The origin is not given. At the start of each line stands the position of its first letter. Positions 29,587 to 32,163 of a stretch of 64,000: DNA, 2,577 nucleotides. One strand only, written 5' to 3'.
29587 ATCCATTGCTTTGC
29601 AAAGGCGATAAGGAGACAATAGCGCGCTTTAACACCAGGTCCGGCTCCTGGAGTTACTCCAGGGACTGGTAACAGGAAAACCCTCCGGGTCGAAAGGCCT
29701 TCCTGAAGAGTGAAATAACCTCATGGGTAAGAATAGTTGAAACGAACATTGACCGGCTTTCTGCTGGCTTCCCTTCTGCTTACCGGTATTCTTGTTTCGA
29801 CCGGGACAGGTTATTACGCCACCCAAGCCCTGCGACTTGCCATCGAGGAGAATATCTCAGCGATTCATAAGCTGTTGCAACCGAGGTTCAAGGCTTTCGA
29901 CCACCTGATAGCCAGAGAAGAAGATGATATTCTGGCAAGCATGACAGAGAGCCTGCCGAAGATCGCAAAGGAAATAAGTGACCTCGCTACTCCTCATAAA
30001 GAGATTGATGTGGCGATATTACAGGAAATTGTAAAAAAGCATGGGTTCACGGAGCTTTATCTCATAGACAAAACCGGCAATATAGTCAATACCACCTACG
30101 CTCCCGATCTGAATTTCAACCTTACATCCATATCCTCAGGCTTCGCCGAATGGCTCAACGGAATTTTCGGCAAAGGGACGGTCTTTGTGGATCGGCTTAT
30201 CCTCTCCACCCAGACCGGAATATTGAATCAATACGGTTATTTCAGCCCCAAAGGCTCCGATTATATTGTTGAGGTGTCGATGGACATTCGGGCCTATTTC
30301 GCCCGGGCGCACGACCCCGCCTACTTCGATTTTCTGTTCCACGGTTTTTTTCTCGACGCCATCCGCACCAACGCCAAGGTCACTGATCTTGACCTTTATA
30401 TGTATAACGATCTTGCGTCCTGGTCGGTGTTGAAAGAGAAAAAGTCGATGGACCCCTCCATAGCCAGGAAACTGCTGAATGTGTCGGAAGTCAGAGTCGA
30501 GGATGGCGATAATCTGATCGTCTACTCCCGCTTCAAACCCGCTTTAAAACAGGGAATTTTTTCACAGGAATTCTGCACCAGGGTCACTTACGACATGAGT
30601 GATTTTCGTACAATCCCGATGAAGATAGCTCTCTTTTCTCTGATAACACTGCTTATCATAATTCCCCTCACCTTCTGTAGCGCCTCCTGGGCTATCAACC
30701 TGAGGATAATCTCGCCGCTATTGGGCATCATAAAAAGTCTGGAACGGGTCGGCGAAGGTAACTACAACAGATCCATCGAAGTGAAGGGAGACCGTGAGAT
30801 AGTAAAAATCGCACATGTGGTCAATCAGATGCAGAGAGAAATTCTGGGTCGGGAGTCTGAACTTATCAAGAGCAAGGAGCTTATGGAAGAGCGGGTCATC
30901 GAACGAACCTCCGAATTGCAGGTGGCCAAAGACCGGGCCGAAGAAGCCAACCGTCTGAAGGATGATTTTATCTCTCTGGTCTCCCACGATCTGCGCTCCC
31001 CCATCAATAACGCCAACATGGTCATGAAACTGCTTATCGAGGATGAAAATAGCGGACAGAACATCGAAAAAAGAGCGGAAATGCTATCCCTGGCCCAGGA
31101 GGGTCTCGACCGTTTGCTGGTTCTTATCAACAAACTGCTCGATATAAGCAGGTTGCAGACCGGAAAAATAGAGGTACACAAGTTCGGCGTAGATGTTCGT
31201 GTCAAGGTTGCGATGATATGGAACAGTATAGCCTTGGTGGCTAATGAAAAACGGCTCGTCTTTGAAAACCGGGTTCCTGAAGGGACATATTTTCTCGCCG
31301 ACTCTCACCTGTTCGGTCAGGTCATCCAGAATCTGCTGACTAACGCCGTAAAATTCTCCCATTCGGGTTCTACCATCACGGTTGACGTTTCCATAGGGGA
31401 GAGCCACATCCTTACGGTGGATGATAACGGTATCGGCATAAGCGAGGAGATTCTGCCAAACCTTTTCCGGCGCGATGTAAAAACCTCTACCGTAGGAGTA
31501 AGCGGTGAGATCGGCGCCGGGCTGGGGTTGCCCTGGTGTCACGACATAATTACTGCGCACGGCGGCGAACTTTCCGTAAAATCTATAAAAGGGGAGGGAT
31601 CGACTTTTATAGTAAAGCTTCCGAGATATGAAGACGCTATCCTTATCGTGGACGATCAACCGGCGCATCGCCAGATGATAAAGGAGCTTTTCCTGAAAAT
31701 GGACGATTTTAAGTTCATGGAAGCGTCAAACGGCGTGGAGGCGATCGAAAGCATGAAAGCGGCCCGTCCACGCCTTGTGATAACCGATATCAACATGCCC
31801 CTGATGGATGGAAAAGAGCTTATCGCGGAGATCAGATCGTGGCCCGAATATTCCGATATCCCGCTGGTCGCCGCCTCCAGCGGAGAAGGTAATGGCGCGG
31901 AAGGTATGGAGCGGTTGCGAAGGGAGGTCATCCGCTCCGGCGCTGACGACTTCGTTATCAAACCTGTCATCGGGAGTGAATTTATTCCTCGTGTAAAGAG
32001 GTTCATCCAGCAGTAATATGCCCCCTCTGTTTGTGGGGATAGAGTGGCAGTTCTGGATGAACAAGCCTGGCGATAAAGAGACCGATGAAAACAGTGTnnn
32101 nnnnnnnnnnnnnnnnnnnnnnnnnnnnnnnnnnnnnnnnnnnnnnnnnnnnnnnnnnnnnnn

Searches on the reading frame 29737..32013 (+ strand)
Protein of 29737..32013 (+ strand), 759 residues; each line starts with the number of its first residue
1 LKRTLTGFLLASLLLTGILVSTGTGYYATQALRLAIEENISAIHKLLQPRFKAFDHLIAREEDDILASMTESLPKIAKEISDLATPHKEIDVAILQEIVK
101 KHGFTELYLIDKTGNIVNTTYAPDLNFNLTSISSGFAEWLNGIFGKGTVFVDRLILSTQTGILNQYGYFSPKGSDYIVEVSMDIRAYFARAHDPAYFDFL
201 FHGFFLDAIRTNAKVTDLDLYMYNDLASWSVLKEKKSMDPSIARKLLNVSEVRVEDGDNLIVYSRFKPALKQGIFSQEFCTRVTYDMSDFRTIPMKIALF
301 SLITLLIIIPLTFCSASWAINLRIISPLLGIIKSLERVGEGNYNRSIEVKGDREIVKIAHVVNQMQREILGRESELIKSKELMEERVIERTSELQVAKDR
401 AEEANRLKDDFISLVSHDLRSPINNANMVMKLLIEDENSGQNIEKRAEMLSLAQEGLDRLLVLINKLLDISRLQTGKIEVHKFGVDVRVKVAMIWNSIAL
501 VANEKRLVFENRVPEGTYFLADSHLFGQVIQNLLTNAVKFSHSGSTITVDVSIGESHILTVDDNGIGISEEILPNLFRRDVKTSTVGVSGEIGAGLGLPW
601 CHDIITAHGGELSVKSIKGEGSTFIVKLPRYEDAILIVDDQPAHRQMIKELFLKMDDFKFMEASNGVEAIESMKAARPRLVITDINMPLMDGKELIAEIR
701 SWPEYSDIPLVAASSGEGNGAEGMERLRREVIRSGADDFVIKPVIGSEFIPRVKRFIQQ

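Call 21: search_protein_families(library=pfam, proteins=[window:29737-32013:+], max_evalue=0.00001)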
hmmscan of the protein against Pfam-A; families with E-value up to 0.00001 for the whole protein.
window:29737-32013:+ (759 aa): 4 families
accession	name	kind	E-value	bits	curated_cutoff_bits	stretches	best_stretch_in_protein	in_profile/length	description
PF02518.31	HATPase_c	-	2.1e-23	83.3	26.4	1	522-630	2-109/111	Histidine kinase-, DNA gyrase B-, and HSP90-like ATPase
PF00072.30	Response_reg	-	3.2e-19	69.6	30.2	1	635-750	1-107/111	Response regulator receiver domain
PF00512.31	HisKA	-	6.1e-11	42.7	26.9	1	408-476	2-66/66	His Kinase A (phospho-acceptor) domain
PF00672.30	HAMP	-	3.4e-07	30.9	25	1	322-369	4-51/53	HAMP domain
